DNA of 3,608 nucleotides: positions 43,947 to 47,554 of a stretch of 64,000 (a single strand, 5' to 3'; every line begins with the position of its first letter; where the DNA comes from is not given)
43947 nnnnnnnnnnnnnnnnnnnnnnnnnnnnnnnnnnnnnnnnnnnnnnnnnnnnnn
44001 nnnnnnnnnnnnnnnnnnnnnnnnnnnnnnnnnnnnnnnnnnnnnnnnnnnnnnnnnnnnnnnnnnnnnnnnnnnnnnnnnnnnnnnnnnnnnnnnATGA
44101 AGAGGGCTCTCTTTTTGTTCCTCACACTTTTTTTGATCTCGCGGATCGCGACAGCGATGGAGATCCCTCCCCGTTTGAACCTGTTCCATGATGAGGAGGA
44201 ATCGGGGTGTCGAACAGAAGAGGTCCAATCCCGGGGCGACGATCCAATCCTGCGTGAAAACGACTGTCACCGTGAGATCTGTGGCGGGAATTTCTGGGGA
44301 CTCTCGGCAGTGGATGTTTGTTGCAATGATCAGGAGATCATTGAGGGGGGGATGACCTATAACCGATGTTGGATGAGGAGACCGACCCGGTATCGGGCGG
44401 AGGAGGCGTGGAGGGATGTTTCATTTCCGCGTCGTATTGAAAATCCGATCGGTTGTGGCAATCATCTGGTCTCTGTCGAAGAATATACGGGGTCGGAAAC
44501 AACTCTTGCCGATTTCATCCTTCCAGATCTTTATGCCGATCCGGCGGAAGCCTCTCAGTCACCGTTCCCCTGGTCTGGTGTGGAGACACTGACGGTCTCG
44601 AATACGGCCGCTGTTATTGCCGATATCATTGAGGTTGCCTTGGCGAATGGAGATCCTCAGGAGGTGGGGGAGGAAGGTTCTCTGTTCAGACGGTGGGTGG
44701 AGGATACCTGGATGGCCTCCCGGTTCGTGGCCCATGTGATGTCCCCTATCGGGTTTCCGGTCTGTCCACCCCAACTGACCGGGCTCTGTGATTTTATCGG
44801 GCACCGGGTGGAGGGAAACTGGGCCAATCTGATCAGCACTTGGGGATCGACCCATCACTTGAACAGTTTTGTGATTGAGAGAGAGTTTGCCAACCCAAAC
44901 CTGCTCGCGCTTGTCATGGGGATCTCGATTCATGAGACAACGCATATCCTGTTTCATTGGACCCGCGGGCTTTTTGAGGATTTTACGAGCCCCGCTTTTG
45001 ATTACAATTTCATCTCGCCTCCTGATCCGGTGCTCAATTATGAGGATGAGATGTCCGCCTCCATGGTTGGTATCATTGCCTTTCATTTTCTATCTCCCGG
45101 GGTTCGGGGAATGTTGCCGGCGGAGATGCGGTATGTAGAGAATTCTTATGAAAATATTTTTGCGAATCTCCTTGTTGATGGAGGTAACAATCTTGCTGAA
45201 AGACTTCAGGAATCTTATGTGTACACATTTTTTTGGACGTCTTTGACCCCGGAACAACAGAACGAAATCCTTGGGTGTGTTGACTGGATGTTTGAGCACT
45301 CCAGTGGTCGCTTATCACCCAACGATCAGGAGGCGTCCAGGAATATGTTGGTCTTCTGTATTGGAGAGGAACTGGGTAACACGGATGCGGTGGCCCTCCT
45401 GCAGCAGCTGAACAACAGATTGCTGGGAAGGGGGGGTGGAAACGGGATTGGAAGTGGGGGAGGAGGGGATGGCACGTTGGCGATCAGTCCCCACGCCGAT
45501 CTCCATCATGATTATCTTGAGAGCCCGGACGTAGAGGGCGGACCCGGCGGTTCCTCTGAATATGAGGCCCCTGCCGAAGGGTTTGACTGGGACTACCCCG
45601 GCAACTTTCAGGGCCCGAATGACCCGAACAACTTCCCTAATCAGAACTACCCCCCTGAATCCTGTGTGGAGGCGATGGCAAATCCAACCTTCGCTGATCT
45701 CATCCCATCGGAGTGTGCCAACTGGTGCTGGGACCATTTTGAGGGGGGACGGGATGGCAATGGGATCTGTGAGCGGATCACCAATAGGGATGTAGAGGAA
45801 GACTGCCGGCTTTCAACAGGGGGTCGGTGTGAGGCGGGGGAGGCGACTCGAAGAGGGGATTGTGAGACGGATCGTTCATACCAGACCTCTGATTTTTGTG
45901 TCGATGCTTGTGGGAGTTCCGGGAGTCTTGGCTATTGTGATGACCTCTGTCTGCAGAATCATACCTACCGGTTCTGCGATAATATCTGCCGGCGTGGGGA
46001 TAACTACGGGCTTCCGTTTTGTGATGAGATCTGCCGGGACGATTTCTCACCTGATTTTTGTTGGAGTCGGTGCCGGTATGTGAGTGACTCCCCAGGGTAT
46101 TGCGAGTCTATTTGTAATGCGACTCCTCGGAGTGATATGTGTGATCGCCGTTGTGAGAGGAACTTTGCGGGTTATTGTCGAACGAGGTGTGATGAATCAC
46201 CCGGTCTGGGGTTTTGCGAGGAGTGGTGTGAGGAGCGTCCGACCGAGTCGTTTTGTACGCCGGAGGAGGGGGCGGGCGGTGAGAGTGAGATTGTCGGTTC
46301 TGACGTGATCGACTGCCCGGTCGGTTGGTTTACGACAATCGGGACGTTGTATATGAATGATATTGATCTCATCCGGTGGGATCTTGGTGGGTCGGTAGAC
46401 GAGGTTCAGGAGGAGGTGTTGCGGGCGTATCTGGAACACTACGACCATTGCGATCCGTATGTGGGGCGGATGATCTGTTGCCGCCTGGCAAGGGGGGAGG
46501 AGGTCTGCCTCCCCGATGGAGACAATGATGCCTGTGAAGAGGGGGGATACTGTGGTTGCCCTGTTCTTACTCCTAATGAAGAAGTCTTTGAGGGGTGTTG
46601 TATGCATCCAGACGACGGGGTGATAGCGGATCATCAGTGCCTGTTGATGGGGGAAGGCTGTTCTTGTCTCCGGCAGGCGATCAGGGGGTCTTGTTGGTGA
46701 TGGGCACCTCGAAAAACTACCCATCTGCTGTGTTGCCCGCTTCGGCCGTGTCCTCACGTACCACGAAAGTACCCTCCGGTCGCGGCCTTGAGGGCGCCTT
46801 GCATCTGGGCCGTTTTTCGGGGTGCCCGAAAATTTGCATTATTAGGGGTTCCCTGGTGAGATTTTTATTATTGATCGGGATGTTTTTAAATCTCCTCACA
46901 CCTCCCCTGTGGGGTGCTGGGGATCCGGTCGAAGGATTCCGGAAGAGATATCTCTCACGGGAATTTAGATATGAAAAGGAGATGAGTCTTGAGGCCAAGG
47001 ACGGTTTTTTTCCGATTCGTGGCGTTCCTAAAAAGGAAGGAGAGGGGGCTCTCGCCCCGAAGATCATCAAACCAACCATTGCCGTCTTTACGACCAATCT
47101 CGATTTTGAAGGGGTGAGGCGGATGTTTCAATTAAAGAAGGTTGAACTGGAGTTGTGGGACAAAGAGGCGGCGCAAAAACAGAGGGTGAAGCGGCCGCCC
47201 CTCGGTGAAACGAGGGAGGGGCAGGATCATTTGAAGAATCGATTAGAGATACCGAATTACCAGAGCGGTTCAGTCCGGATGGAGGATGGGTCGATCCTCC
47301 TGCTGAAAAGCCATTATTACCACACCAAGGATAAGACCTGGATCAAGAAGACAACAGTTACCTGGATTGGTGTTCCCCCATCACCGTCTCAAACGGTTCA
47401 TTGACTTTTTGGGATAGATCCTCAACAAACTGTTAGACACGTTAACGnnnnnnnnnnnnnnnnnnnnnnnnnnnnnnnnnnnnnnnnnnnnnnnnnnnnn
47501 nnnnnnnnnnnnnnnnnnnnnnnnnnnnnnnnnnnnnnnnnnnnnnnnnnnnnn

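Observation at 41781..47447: trp operon split by a 5.6-kb cassette of three secreted proteins with its own promoter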

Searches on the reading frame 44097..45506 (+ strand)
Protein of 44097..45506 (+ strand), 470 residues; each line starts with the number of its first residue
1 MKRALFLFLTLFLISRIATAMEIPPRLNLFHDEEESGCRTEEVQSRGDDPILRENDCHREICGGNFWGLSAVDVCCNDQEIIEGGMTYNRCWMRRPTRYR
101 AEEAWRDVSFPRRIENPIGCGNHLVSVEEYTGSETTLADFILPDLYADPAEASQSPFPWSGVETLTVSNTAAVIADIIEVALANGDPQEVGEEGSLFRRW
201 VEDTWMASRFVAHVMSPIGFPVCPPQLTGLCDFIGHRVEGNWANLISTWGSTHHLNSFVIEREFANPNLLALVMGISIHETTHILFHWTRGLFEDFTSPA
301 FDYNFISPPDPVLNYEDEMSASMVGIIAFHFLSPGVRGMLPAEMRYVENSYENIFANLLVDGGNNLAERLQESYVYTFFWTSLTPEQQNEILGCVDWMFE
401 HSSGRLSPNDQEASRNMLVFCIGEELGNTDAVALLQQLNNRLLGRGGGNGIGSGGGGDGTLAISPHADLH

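Call 15: find_homologous_proteins(query=window:44097-45428:+)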
Query seq(444 aa): 8000 candidates shared short words with the query, none scored E <= 0.001.

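Call 38: search_protein_representatives(protein=window:44097-45506:+)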
Query: 470 residues. Proteins with E-value up to 0.001 (for the whole library): 15; up to 1e-10: 12; up to 1e-30: 4. The best 15 are listed.
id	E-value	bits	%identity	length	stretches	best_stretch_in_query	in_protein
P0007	0.0e+00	1106.5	100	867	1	1-470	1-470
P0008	4.0e-123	428.5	49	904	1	36-463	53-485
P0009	2.5e-44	168.6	35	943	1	26-448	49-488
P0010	2.5e-38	148.8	36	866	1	34-392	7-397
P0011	7.6e-29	117.5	33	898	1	36-384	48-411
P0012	7.6e-25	104.3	35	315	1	36-292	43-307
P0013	2.3e-17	79.6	33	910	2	37-222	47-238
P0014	5.3e-17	78.4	34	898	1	36-215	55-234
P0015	1.4e-15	73.8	31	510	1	37-251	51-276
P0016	2.6e-13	66.3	34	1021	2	36-225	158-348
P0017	8.1e-13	64.6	31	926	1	36-327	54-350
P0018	7.4e-12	61.5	30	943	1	35-243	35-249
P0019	2.6e-10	56.4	33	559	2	52-229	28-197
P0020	2.2e-06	43.4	36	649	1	273-391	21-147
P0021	4.5e-05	39.1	51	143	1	36-84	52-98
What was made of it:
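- Tried and rejected: The exhaustive HMMER search was what recovered the family (call 38).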

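Call 71: list_cluster_members(proteins=[P0008, P0009, P0010, P0011, P0013, P0016, P0017, P0018, P0002, P0007])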
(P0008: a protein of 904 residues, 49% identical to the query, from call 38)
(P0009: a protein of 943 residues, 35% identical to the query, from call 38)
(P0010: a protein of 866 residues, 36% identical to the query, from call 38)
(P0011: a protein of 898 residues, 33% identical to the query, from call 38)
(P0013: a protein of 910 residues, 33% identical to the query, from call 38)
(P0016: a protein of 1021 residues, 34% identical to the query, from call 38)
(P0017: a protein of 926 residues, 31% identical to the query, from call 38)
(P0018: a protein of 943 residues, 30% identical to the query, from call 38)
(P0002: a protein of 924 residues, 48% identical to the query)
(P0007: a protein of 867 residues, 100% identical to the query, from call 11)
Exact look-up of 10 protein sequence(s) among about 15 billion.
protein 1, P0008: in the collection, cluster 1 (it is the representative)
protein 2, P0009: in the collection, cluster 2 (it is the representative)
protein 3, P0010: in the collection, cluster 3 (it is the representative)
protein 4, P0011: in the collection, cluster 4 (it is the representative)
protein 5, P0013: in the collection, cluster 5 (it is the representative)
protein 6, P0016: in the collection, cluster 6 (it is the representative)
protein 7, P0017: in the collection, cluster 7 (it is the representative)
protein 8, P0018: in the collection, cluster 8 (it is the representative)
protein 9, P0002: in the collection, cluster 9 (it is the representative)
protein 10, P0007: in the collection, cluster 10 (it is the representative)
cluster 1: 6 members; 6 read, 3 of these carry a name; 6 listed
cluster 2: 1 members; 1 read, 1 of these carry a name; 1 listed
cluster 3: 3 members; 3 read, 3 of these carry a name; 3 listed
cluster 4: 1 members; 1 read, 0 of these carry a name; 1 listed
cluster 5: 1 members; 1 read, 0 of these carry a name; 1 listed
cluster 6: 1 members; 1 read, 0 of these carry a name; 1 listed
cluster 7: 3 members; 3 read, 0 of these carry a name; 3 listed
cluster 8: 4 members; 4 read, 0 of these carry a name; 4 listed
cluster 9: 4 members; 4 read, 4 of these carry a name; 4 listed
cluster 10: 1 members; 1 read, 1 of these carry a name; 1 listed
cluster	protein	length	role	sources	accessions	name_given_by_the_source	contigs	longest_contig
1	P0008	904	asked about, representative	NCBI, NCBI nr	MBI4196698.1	MAG: hypothetical protein HY539_02635 [Deltaproteobacteria bacterium] | hypothetical protein [Deltaproteobacteria bacterium]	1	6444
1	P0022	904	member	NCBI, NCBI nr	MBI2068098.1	MAG: hypothetical protein HYT77_08830 [Deltaproteobacteria bacterium] | hypothetical protein [Deltaproteobacteria bacterium]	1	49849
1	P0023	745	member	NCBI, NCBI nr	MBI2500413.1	MAG: hypothetical protein HYW02_02875 [Deltaproteobacteria bacterium] | hypothetical protein [Deltaproteobacteria bacterium]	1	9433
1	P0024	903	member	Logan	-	-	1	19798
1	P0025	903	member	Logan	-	-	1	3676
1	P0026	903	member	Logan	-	-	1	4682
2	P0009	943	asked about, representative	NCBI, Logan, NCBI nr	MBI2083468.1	MAG: hypothetical protein HYT76_07835 [Deltaproteobacteria bacterium] | hypothetical protein [Deltaproteobacteria bacterium]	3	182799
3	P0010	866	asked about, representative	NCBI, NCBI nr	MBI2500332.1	MAG: hypothetical protein HYW02_02445 [Deltaproteobacteria bacterium] | hypothetical protein [Deltaproteobacteria bacterium]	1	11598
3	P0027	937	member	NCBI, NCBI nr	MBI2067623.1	MAG: hypothetical protein HYT77_06405 [Deltaproteobacteria bacterium] | hypothetical protein [Deltaproteobacteria bacterium]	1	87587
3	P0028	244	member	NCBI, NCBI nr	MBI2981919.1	MAG: hypothetical protein HYY44_06465, partial [Deltaproteobacteria bacterium] | hypothetical protein [Deltaproteobacteria bacterium]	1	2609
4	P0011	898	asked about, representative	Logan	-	-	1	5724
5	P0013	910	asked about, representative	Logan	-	-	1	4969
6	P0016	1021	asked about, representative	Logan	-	-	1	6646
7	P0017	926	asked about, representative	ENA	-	-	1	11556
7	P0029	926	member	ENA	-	-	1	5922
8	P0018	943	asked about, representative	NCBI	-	-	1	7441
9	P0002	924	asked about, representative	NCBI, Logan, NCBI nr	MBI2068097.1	MAG: DUF11 domain-containing protein [Deltaproteobacteria bacterium] | DUF11 domain-containing protein [Deltaproteobacteria bacterium]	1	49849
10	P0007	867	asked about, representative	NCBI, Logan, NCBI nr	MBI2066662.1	MAG: hypothetical protein HYT77_01435 [Deltaproteobacteria bacterium] | hypothetical protein [Deltaproteobacteria bacterium]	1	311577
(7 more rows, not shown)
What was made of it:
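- Paralogues in the same bin: HYT77_01435, HYT77_08830 and HYT77_06405 (call 71). Paralogous copies sit in the same bin, and the family is restricted to a few sibling genome bins (call 71).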

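Call 72: find_encoding_contigs(protein=P0009, flank=10000, max_places=3)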
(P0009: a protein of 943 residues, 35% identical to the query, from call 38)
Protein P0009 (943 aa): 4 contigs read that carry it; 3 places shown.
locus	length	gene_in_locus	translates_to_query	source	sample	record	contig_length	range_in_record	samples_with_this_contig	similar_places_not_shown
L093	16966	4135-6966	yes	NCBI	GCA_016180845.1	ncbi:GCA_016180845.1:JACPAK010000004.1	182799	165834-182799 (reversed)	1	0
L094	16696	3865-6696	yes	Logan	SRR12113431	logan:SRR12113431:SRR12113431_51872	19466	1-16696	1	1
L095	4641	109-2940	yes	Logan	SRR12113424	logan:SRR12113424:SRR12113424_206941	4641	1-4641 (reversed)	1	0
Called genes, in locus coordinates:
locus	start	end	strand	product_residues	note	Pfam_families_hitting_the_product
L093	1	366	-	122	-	?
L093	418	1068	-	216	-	PF01113:DapB_N, PF05173:DapB_C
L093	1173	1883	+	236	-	-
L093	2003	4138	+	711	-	-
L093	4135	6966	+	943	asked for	-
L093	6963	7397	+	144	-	-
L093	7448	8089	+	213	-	-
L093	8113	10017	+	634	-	-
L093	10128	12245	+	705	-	-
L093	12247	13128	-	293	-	PF00701:DHDPS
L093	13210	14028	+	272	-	-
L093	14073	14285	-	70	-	PF07927:HicA_toxin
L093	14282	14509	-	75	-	PF15919:HicB_lk_antitox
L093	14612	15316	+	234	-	-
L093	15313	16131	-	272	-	PF01678:DAP_epimerase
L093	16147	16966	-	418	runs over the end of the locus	PF00278:Orn_DAP_Arg_deC, PF02784:Orn_Arg_deC_N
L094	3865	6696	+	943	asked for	-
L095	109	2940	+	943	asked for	-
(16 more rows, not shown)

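Call 83: find_encoding_contigs(protein=P0027, flank=10000, max_places=3)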
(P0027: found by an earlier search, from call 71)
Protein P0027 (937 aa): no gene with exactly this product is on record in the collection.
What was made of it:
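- Tried and rejected: The context of the third paralogue in the same bin could not be retrieved (call 83).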

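Call 95: search_dna_similar(query=window:44097-45506:+, collection=plasmids, mode=protein, max_evalue=0.001, max_rows=5)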
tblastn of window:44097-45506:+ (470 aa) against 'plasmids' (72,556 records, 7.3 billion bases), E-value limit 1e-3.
No match.

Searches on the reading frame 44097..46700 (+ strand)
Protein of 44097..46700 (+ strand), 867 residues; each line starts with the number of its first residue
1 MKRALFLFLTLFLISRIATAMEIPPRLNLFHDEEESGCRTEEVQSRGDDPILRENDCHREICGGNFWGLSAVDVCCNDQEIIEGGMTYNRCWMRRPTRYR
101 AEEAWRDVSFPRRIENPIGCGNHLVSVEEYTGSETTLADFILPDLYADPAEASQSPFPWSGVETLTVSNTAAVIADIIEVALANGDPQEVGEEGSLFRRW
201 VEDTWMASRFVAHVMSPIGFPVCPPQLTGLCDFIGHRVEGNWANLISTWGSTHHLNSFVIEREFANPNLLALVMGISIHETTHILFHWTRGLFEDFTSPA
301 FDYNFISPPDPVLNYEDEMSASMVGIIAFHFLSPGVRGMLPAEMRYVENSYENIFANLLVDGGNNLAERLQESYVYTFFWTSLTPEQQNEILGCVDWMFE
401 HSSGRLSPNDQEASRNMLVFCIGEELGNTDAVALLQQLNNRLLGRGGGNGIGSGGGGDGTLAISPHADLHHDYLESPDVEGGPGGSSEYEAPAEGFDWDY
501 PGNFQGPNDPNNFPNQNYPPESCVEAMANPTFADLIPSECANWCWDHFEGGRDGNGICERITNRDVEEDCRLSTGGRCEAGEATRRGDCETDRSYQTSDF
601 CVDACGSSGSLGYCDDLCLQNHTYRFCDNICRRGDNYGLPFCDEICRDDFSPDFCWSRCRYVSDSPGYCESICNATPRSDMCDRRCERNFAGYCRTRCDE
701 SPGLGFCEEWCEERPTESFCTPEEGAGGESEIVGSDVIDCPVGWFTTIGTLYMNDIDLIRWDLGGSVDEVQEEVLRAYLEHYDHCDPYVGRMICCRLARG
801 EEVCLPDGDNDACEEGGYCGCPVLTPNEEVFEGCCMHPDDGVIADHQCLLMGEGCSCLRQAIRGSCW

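Call 5: search_protein_families(library=pfam, proteins=[window:44097-46700:+], max_evalue=0.01)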
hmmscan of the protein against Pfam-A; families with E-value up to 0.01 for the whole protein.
window:44097-46700:+ (867 aa): 0 families

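Call 11: find_homologous_proteins(query=window:44097-46700:+)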
Query window:44097-46700:+ (867 aa): 1 proteins with E <= 0.001 among 8000 candidates.
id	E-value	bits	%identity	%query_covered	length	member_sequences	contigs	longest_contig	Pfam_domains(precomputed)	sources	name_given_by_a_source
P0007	0.0e+0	2108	100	100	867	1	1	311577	-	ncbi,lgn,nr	ncbi:MAG: hypothetical protein HYT77_01435 [Deltaproteobacteria bacterium]|nr:hypothetical protein [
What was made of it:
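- Tried and rejected: Two word-index homology searches with B failed because of the Cys-rich sequence (calls 11, 15).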

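Call 25: search_solved_structures(query=A2, max_evalue=10)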
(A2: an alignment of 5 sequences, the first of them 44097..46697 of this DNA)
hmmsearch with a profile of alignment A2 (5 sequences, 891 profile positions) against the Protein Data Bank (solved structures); distinct sequences matched with E-value up to 10: 1.
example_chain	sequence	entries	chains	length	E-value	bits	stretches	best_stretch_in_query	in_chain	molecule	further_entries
8a2f_A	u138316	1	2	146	1.9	9.7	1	219-306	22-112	2A protein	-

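Call 47: search_protein_families(library=pfam, alignment_id=A5, max_evalue=1)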
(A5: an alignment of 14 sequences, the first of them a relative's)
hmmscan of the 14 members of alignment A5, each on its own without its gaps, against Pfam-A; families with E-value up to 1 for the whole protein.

A. member 1, P0007 (867 aa): 0 families

B. families by the number of members that match (of 14 scanned): 2 families
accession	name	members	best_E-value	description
PF13251.12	DUF4042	1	0.21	Domain of unknown function (DUF4042)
PF10080.14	FtrD-like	1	0.25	Membrane iron-sulfur containing protein FtrD-like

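Call 48: search_protein_families(library=ncbifam, proteins=[window:44097-46700:+], max_evalue=1)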
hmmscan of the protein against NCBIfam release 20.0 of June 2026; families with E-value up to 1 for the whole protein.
window:44097-46700:+ (867 aa): 0 families

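Call 49: predict_structure(alignment_id=A5)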
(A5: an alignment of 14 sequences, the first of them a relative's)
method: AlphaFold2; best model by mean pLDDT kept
length: 867 residues; sequences in the alignment: 14
mean_pLDDT: 62.8   pTM: 0.43
mean pLDDT of the five models: 62.8, 59.6, 57.8, 56.8, 54.8
residues with pLDDT >= 90: 47; 70-90: 351; 50-70: 223; < 50: 246
segments of 3 or more residues with pLDDT < 50: 15-37, 83-86, 111-154, 297-304, 451-517, 529-533, 636-638, 662-667, 723-737, 757-768, 815-867
pLDDT, mean of each block of 10 residues (from residue 1): 67 47 28 45 82 81 57 75 58 80 74 33 27 29 30 58 87 93 87 82 94 86 78 76 70 76 82 91 84 52 53 81 92 85 78 83 67 70 71 74 55 70 69 74 59 31 26 28 28 40 37 47 58 65 77 64 80 84 83 78 70 76 66 54 61 55 48 60 64 72 76 74 36 43 74 53 47 53 58 77 73 47 41 40 42 38 29
secondary structure, 60 per line:
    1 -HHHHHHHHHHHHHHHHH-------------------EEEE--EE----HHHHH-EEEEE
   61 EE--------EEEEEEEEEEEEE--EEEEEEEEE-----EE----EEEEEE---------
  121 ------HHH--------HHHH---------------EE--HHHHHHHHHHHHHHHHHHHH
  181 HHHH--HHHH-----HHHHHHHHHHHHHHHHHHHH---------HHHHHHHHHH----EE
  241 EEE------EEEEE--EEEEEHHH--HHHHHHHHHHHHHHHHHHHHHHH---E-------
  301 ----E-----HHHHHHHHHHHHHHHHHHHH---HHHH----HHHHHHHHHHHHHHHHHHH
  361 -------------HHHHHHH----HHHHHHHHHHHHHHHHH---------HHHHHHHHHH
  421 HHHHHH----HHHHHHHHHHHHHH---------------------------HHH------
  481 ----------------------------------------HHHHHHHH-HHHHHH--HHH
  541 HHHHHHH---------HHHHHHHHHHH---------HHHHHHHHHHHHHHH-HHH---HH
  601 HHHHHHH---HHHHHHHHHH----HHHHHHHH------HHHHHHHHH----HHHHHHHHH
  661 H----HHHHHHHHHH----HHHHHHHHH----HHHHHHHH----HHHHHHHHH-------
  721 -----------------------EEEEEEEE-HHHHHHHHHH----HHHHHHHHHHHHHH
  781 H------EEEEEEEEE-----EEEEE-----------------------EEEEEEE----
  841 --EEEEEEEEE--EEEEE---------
elements in order (helices of 4 or more, strands of 3 or more residues): H2-18 E38-41 H50-54 E56-62 E71-83 E86-94 E106-111 H138-141 H161-184 H187-190 H196-215 H225-234 E239-243 E250-254 E257-261 H267-289 H311-330 H334-337 H342-360 H374-380 H385-401 H411-426 H431-444 H521-528 H530-535 H538-547 H557-567 H577-591 H599-607 H611-620 H625-632 H639-647 H652-661 H666-675 H680-688 H693-700 H705-713 E744-751 H753-762 H767-781 E788-796 E802-806 E830-836 E843-851 E854-858
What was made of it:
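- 45897..46229 (+): Part of B that encodes nine tandem 13-residue [FYW]-C-x3-C repeats (residues 601-711). The model shows these as short helices (call 49).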

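Call 52: fold_search(model_id=the predicted structure, library=pdb)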
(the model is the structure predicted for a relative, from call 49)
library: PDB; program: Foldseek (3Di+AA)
matches with E <= 10: 236; with E <= 0.001: 0
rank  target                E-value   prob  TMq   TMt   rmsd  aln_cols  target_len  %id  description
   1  8xx8_B                2.4e-01  0.21  0.08  0.21  19.0       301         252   11  Structure of Glycilhalorhodopsin from Salinarimonas soli (released 2024-10-16)
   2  6wp8                  4.6e-01  0.20  0.08  0.25  18.7       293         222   10  Proton-pumping mutant of Mastigocladopsis repens rhodopsin chloride pump (released 2020-07-29)
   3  5b6v                  4.6e-01  0.10  0.07  0.19  19.5       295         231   12  A three dimensional movie of structural changes in bacteriorhodopsin: resting state structure (released 2016-12-21)
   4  1h68                  5.1e-01  0.11  0.07  0.19  18.5       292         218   11  sensory rhodopsin II (released 2001-08-28)
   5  7zn0_C                5.3e-01  0.15  0.08  0.23  19.0       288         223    9  Crystal structure of the light-driven inward proton pump xenorhodopsin BcXeR in the M state at pH 8.2 in the presence  (released 2023-05-10)
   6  9kme_B                5.5e-01  0.16  0.08  0.23  17.9       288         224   11  Crystal structure of soluble bacteriorhodopsin NeuroBR_A (released 2025-06-04)
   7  8jh0_B                5.5e-01  0.13  0.09  0.21  20.2       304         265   10  Crystal structure of the light-driven sodium pump IaNaR (released 2023-11-01)
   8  8xx8_A                5.8e-01  0.13  0.08  0.21  19.2       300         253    9  Structure of Glycilhalorhodopsin from Salinarimonas soli (released 2024-10-16)
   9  8xx8_C                5.8e-01  0.12  0.08  0.21  18.9       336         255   10  Structure of Glycilhalorhodopsin from Salinarimonas soli (released 2024-10-16)
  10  9f9b                  6.1e-01  0.10  0.07  0.20  19.5       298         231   12  Laser excitation effects on BR: reprocessed dark dataset recorded from Nango et al. (released 2025-01-22)
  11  8r0l_A                6.3e-01  0.11  0.08  0.18  20.6       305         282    8  Cryo-EM structure of the microbial rhodopsin CryoR1 at pH 8.0 in nanodisc (released 2025-05-14)
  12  7z09                  6.6e-01  0.08  0.07  0.18  19.6       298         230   11  Crystal structure of the ground state of bacteriorhodopsin at 1.05 Angstrom resolution (released 2022-05-04)
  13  8ynt_R                7.2e-01  0.11  0.09  0.16  25.0       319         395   11  Cryo-EM structure of SNAP-94847-bound MCHR1, S2 state (released 2024-12-18)
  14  7zoy                  7.2e-01  0.10  0.08  0.19  19.1       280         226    7  Crystal structure of Synechocystis halorhodopsin (SyHR), SO4-bound form, ground state (released 2022-11-09)
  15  4xto_D                7.2e-01  0.10  0.08  0.19  20.3       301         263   11  Crystal structure of the light-driven sodium pump KR2 in the pentameric red form, pH 5.6 (released 2015-04-01)
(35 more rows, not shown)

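Call 87: search_protein_families(library=padloc, proteins=[window:44097-46700:+], max_evalue=0.1)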
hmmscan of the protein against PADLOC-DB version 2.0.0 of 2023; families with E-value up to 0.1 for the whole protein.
window:44097-46700:+ (867 aa): 0 families

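Call 88: search_protein_families(library=phrogs, proteins=[window:44097-46700:+], max_evalue=0.1)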
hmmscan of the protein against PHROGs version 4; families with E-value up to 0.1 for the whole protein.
window:44097-46700:+ (867 aa): 0 families

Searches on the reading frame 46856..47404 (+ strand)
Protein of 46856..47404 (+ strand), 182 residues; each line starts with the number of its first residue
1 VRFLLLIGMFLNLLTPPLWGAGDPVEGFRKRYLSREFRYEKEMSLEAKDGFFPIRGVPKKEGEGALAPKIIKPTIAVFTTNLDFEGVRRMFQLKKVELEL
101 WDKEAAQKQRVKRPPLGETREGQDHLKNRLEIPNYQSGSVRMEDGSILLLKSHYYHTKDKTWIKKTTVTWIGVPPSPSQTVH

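Call 48: search_protein_families(library=ncbifam, proteins=[window:46856-47404:+], max_evalue=1)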
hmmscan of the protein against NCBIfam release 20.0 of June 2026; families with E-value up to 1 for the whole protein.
window:46856-47404:+ (182 aa): 0 families

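Call 64: find_encoding_contigs(protein=window:46856-47401:+, flank=10000, max_places=4)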
Protein seq(182 aa) (182 aa): no gene with exactly this product is on record in the collection.

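Call 87: search_protein_families(library=padloc, proteins=[window:46856-47404:+], max_evalue=0.1)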
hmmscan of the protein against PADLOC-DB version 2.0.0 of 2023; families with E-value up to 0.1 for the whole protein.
window:46856-47404:+ (182 aa): 0 families

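Call 88: search_protein_families(library=phrogs, proteins=[window:46856-47404:+], max_evalue=0.1)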
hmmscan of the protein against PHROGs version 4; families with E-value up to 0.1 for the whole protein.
window:46856-47404:+ (182 aa): 0 families
